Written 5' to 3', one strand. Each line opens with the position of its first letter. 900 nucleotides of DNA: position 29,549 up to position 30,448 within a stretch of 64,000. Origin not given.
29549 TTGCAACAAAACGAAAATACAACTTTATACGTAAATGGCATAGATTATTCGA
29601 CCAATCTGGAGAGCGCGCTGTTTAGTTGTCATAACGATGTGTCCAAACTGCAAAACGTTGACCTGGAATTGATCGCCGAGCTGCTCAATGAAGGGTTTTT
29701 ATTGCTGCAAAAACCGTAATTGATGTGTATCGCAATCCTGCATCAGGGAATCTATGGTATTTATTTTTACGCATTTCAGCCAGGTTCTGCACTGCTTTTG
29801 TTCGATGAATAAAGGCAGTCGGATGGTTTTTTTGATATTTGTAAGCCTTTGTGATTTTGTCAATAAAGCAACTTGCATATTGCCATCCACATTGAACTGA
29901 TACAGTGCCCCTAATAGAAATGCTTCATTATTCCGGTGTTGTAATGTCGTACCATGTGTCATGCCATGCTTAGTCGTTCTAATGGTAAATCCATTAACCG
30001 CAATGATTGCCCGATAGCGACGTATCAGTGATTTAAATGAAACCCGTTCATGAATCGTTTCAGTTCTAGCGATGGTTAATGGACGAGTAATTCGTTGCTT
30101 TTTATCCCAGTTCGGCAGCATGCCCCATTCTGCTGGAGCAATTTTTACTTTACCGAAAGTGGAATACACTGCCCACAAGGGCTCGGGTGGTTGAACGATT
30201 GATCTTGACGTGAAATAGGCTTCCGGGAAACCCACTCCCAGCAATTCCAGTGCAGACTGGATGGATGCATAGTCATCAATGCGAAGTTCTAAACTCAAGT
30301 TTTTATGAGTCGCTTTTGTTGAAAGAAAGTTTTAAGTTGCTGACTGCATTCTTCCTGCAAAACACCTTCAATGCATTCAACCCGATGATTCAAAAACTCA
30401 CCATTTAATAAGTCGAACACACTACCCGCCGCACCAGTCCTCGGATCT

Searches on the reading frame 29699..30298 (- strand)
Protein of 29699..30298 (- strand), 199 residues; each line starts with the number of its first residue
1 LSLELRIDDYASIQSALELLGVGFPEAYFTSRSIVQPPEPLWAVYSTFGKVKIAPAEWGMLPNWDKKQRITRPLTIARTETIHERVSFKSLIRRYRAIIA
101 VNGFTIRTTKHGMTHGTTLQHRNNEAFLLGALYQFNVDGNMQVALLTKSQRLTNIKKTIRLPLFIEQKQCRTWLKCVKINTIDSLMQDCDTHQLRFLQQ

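Call 59: search_protein_families(library=pfam, proteins=[window:29699-30298:-], max_evalue=0.001)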
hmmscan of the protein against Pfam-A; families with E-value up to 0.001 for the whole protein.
window:29699-30298:- (199 aa): 1 family
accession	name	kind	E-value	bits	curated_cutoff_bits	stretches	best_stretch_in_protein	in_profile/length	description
PF02586.19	SRAP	-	1.2e-17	64.6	27.1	1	35-196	35-204/214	SOS response associated peptidase (SRAP)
